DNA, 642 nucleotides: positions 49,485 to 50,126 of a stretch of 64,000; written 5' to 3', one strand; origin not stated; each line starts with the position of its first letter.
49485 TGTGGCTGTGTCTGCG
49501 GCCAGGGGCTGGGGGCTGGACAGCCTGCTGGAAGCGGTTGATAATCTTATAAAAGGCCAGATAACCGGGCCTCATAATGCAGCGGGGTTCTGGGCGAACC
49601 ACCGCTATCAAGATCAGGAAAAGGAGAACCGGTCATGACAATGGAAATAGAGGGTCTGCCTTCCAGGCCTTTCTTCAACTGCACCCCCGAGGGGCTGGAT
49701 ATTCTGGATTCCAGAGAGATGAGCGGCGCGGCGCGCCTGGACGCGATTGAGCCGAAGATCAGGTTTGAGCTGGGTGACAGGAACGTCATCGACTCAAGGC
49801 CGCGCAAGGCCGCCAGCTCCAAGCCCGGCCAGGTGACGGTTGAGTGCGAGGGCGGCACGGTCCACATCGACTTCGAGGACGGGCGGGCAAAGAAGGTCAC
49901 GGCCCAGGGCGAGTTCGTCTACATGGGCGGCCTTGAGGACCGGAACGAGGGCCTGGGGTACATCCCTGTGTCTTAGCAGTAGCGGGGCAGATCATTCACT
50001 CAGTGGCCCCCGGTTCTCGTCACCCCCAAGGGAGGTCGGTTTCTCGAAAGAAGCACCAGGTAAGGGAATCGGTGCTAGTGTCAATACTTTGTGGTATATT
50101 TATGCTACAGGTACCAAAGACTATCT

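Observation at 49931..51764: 1.8-kb low-GC islet in the 3' end of a protein gene, bounded by 46-bp direct repeats that differ only synonymously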

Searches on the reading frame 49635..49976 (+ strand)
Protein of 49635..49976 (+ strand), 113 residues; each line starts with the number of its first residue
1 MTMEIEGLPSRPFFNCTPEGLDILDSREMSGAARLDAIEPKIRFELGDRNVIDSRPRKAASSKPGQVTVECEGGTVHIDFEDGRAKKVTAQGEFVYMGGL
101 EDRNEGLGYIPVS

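Call 5: search_protein_families(library=pfam, proteins=[window:49635-49976:+], max_evalue=1)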
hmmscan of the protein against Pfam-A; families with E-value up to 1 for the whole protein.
window:49635-49976:+ (113 aa): 1 family
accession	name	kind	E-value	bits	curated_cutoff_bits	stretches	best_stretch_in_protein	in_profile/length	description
PF24745.1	DUF7693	-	0.27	11.9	27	1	47-88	17-58/99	Domain of unknown function (DUF7693)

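Call 7: find_encoding_contigs(protein=window:49635-49976:+, flank=6000, max_places=10)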
Protein window:49635-49976:+ (113 aa): 3 contigs read that carry it; 2 places shown.
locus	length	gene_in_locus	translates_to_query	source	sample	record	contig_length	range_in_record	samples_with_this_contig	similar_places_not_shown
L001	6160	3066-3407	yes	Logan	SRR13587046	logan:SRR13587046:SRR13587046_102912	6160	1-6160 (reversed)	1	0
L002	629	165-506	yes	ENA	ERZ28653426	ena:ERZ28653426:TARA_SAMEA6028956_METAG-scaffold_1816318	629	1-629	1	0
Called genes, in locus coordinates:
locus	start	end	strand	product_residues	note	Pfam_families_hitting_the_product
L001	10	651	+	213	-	PF01678:DAP_epimerase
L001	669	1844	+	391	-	PF00155:Aminotran_1_2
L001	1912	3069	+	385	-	PF13167:GTP-bdg_N, PF16360:GTP-bdg_M, PF00025:Arf (faint), PF01926:MMR_HSR1, PF00009:GTP_EFTU (weak)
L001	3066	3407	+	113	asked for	-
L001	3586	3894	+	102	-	-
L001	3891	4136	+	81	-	-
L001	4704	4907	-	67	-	-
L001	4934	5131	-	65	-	-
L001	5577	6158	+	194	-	?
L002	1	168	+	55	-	?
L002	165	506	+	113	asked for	-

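Call 8: find_related_loci(query=window:49635-49973:+, collection=genome_contigs, flank=6000)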
Query window:49635-49973:+ (113 aa) in genome_contigs; peptide patterns used: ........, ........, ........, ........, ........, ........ (x = any residue, [..] = any of these).
151 stretches matched a pattern; 7 encode a relative of the query (tblastn E <= 1e-3); 6 distinct loci.
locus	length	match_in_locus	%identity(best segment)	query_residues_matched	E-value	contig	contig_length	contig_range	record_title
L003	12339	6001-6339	98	1-113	2e-73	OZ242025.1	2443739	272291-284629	MAG: Dehalococcoidia bacterium isolate 154789fe-1cbe-4e12-9e25-a4d867c0b0dd genome assembly, chromosome: 1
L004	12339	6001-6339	97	1-113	3e-72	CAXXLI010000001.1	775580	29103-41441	MAG: Dehalococcoidia bacterium isolate 9897fa5f-a7d9-472a-8fac-ec7462edf643 genome assembly, contig: contig_1, whole gen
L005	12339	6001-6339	95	1-113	2e-71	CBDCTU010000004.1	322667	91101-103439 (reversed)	MAG: Dehalococcoidia bacterium isolate 3d670e24-0b6f-4f35-9e2a-ae370501de79 genome assembly, contig: contig_4, whole gen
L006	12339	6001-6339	93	1-113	7e-71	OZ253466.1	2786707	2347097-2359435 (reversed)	MAG: Dehalococcoidia bacterium isolate 7f7fcc17-106b-4c1d-a8d7-7cf201ad70ef genome assembly, chromosome: 1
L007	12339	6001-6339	88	1-113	3e-67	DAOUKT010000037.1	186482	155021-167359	MAG TPA_asm: Dehalococcoidia bacterium isolate S7_359 k113_3520643, whole genome shotgun sequence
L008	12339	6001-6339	95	1-113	1e-71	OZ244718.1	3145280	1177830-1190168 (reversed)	MAG: Dehalococcoidia bacterium isolate 64a180b2-7017-4824-b5be-e5f766f304e8 genome assembly, chromosome: 1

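Call 14: find_related_loci(query=L006:9663-10058:-, collection=genome_contigs, flank=10000)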
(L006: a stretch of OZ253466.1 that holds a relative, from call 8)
Query L006:9663-10058:- (132 aa) in genome_contigs; peptide patterns used: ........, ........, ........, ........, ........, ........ (x = any residue, [..] = any of these).
226 stretches matched a pattern; 2 encode a relative of the query (tblastn E <= 1e-3); 2 distinct loci.
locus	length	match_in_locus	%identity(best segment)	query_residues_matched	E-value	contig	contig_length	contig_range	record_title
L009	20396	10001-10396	100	1-132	3e-88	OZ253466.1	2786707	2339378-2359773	MAG: Dehalococcoidia bacterium isolate 7f7fcc17-106b-4c1d-a8d7-7cf201ad70ef genome assembly, chromosome: 1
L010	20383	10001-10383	92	1-132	6e-63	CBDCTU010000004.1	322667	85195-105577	MAG: Dehalococcoidia bacterium isolate 3d670e24-0b6f-4f35-9e2a-ae370501de79 genome assembly, contig: contig_4, whole gen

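Call 15: find_homologous_proteins(query=L006:9663-10058:-, max_evalue=0.01)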
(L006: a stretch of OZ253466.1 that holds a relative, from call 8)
Query L006:9663-10058:- (132 aa): 7 proteins with E <= 0.01 among 22 candidates.
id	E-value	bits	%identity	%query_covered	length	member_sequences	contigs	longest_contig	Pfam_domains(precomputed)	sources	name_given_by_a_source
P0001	2.5e-76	272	98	96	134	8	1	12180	-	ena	-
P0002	5.0e-74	264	93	100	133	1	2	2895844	-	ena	-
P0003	2.5e-72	259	89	100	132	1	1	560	-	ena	-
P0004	6.5e-71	254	89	100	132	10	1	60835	-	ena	-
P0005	2.3e-70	252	89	100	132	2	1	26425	-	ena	-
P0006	9.2e-70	250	89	100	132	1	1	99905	-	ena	-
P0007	9.5e-30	121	89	55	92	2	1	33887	-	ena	-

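Call 16: find_encoding_contigs(protein=P0002, flank=10000, max_places=3)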
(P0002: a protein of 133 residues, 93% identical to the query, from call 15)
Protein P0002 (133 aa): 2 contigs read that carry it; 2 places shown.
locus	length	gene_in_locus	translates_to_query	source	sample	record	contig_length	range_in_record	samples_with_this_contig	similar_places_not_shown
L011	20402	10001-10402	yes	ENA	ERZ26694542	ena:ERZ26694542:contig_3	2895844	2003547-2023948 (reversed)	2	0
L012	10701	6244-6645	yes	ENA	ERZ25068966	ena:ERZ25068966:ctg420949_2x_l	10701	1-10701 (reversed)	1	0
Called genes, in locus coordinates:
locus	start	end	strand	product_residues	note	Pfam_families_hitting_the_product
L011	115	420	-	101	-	-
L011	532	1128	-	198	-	PF18734:HEPN_AbiU2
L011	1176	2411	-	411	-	PF04055:Radical_SAM, PF06969:HemN_C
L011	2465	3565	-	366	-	PF01926:MMR_HSR1, PF06071:YchF-GTPase_C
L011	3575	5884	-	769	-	PF00069:Pkinase, PF07714:PK_Tyr_Ser-Thr, PF13360:PQQ_2, PF13570:Beta-prop_ACSF4, PF13360:PQQ_2, PF13570:Beta-prop_ACSF4, PF13570:Beta-prop_ACSF4, PF13360:PQQ_2, +6 more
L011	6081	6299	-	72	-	-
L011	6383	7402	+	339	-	PF21694:DNA_pol3_delta_C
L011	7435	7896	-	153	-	-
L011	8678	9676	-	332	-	PF00005:ABC_tran, PF08352:oligo_HPY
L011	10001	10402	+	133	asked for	-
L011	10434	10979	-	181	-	-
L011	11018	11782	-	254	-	PF13643:DUF4145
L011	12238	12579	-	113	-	-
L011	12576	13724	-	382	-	PF13167:GTP-bdg_N, PF16360:GTP-bdg_M, PF00025:Arf (faint), PF01926:MMR_HSR1, PF00009:GTP_EFTU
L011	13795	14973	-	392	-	PF00155:Aminotran_1_2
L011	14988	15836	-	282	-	PF01678:DAP_epimerase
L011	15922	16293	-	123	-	PF13560:HTH_31 (weak), PF01381:HTH_3, PF13443:HTH_26 (weak)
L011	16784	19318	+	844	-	PF02515:CoA_transf_3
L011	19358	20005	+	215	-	PF00561:Abhydrolase_1, PF12146:Hydrolase_4, PF12697:Abhydrolase_6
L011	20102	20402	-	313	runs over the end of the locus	PF01715:IPPT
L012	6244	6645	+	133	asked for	-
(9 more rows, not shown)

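Call 17: find_encoding_contigs(protein=P0004, flank=10000, max_places=3)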
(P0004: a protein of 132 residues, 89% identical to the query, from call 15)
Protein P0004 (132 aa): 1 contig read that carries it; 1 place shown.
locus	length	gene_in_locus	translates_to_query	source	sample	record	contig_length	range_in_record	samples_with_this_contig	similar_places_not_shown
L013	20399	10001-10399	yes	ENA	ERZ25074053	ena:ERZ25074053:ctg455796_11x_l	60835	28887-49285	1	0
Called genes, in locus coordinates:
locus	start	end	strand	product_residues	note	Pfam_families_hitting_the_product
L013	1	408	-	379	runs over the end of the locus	-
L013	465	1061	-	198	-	PF18734:HEPN_AbiU2 (weak)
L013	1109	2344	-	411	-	PF04055:Radical_SAM, PF06969:HemN_C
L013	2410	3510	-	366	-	PF01926:MMR_HSR1, PF06071:YchF-GTPase_C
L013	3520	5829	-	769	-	PF00069:Pkinase, PF07714:PK_Tyr_Ser-Thr, PF13360:PQQ_2, PF13570:Beta-prop_ACSF4, PF13570:Beta-prop_ACSF4, PF13360:PQQ_2, PF13570:Beta-prop_ACSF4, PF13360:PQQ_2, +6 more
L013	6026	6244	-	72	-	-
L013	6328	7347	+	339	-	PF21694:DNA_pol3_delta_C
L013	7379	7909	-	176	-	-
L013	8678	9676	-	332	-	PF00005:ABC_tran, PF08352:oligo_HPY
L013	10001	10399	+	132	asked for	-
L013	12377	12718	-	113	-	-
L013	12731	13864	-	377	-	PF13167:GTP-bdg_N, PF16360:GTP-bdg_M, PF00025:Arf (faint), PF01926:MMR_HSR1, PF00009:GTP_EFTU (weak)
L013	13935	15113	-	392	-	PF00155:Aminotran_1_2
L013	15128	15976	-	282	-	PF01678:DAP_epimerase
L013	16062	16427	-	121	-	PF01381:HTH_3, PF13443:HTH_26 (weak), PF13560:HTH_31 (weak)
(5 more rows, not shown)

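Call 18: find_encoding_contigs(protein=P0006, flank=10000, max_places=3)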
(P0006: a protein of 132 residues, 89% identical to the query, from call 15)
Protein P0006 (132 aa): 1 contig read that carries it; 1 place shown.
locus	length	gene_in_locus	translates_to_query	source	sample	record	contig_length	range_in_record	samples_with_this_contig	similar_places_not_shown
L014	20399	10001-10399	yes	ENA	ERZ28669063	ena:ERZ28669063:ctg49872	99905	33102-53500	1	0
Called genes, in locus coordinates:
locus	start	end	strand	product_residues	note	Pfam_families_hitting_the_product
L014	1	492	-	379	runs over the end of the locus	-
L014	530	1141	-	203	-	PF18734:HEPN_AbiU2 (weak)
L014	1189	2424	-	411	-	PF04055:Radical_SAM, PF06969:HemN_C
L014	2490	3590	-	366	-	PF01926:MMR_HSR1, PF06071:YchF-GTPase_C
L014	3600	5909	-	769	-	PF00069:Pkinase, PF07714:PK_Tyr_Ser-Thr, PF01011:PQQ (weak), PF13360:PQQ_2, PF13570:Beta-prop_ACSF4, PF13570:Beta-prop_ACSF4, PF13360:PQQ_2, PF13570:Beta-prop_ACSF4, +5 more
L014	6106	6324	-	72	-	-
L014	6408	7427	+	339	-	PF21694:DNA_pol3_delta_C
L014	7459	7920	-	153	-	-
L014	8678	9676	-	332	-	PF00005:ABC_tran, PF08352:oligo_HPY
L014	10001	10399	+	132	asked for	-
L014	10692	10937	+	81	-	-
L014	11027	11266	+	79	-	-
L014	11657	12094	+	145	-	-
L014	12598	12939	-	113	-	-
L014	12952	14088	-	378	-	PF13167:GTP-bdg_N, PF16360:GTP-bdg_M, PF00025:Arf (faint), PF02421:FeoB_N (faint), PF01926:MMR_HSR1, PF00009:GTP_EFTU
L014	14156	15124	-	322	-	PF00155:Aminotran_1_2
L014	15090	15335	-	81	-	-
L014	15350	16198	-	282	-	PF01678:DAP_epimerase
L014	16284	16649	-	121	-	PF01381:HTH_3, PF12844:HTH_19 (faint), PF13443:HTH_26 (weak), PF13560:HTH_31 (weak)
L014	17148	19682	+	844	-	PF02515:CoA_transf_3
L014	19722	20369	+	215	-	PF00561:Abhydrolase_1, PF12146:Hydrolase_4 (weak), PF12697:Abhydrolase_6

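Call 23: find_related_loci(query=A1, collection=metagenome_contigs, flank=10000)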
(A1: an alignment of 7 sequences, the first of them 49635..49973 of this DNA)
Query A1 (113 aa) in metagenome_contigs; peptide patterns used: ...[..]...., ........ (x = any residue, [..] = any of these).
61 stretches matched a pattern, but none encodes a relative of the query by tblastn (E <= 1e-3).

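Call 26: find_homologous_proteins(query=window:49635-49973:+, max_evalue=0.001)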
Query window:49635-49973:+ (113 aa): 15 proteins with E <= 0.001 among 24 candidates.
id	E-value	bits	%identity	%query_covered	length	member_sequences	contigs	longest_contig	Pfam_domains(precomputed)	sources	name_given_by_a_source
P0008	4.8e-63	228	91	100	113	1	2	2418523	-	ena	-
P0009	1.2e-59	217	85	100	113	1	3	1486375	-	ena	-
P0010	4.1e-39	151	63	100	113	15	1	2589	-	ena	-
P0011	1.5e-37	146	59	100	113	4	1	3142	-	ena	-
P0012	7.3e-37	144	58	100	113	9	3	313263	-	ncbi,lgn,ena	-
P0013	2.9e-36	142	57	100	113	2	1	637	-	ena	-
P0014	3.8e-36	141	60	100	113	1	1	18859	-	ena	-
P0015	5.4e-36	141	58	100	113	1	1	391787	-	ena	-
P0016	5.8e-36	141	79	64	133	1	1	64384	-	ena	-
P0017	6.4e-36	141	63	100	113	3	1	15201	-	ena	-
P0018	8.0e-36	140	57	100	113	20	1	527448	-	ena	-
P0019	5.9e-34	134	58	100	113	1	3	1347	-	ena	-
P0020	1.1e-33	134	55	100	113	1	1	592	-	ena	-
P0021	5.1e-20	90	96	40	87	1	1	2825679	-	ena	-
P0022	1.4e-17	82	65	60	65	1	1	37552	-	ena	-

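Call 28: find_encoding_contigs(protein=P0021, flank=10000, max_places=3)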
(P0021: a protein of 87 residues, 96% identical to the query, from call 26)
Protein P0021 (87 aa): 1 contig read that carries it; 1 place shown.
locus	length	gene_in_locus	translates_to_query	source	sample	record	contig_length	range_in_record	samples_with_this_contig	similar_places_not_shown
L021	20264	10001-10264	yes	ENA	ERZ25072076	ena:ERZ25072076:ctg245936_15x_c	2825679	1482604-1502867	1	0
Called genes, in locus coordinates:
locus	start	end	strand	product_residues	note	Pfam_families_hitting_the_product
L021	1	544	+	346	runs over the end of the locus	PF28530:DUF8426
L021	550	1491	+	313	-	PF01715:IPPT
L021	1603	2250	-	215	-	PF00561:Abhydrolase_1, PF12146:Hydrolase_4, PF12697:Abhydrolase_6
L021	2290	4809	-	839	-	PF02515:CoA_transf_3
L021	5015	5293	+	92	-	PF05015:HigB-like_toxin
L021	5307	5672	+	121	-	PF01381:HTH_3, PF12844:HTH_19 (weak), PF13443:HTH_26 (weak), PF13560:HTH_31 (weak)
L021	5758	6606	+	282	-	PF01678:DAP_epimerase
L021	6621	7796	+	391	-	PF00155:Aminotran_1_2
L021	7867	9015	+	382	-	PF13167:GTP-bdg_N, PF16360:GTP-bdg_M, PF00025:Arf (faint), PF01926:MMR_HSR1, PF00009:GTP_EFTU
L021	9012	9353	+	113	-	-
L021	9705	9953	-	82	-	-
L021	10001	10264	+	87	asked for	-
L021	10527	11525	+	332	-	PF00005:ABC_tran, PF08352:oligo_HPY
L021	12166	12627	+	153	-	-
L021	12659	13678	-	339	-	PF21694:DNA_pol3_delta_C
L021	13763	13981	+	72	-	-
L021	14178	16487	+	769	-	PF00069:Pkinase, PF07714:PK_Tyr_Ser-Thr, PF13360:PQQ_2, PF13570:Beta-prop_ACSF4, PF13570:Beta-prop_ACSF4, PF13360:PQQ_2, PF13360:PQQ_2, PF13570:Beta-prop_ACSF4, +4 more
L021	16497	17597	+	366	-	PF01926:MMR_HSR1, PF06071:YchF-GTPase_C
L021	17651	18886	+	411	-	PF04055:Radical_SAM, PF06969:HemN_C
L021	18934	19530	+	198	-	PF18734:HEPN_AbiU2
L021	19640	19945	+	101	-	-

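Call 29: find_encoding_contigs(protein=P0008, flank=10000, max_places=4)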
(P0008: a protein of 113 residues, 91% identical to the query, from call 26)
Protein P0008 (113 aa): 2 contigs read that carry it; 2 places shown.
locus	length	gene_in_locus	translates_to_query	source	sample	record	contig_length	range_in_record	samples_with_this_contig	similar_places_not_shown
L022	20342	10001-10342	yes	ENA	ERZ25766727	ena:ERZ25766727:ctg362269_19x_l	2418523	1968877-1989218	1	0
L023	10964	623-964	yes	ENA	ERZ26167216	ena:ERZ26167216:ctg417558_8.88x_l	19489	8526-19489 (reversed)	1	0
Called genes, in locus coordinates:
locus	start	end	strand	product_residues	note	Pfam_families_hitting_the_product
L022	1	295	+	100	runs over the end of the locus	-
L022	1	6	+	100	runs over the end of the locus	-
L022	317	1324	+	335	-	PF28530:DUF8426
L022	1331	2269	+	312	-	PF01715:IPPT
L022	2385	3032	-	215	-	PF00561:Abhydrolase_1, PF12146:Hydrolase_4 (weak), PF12697:Abhydrolase_6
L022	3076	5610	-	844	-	PF02515:CoA_transf_3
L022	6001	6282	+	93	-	PF05015:HigB-like_toxin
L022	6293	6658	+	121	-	PF01381:HTH_3, PF13560:HTH_31 (weak)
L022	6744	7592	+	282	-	PF01678:DAP_epimerase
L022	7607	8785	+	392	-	PF00155:Aminotran_1_2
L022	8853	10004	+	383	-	PF13167:GTP-bdg_N, PF16360:GTP-bdg_M, PF00025:Arf (faint), PF01926:MMR_HSR1, PF02421:FeoB_N (faint), PF00009:GTP_EFTU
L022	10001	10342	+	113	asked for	-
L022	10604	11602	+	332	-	PF00005:ABC_tran, PF08352:oligo_HPY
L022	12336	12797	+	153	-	-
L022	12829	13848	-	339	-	PF21694:DNA_pol3_delta_C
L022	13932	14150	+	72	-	-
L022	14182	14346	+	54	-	-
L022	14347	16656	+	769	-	PF00069:Pkinase, PF07714:PK_Tyr_Ser-Thr, PF13360:PQQ_2, PF13570:Beta-prop_ACSF4, PF13570:Beta-prop_ACSF4, PF13360:PQQ_2, PF13360:PQQ_2, PF13570:Beta-prop_ACSF4, +6 more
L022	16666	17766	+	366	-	PF01926:MMR_HSR1, PF06071:YchF-GTPase_C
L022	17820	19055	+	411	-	PF04055:Radical_SAM, PF06969:HemN_C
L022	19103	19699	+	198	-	PF18734:HEPN_AbiU2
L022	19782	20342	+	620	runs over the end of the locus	PF00009:GTP_EFTU, PF01926:MMR_HSR1 (weak), PF03144:GTP_EFTU_D2, PF25461:Beta-barrel_SelB, PF09106:WHD_2nd_SelB, PF09107:WHD_3rd_SelB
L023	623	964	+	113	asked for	-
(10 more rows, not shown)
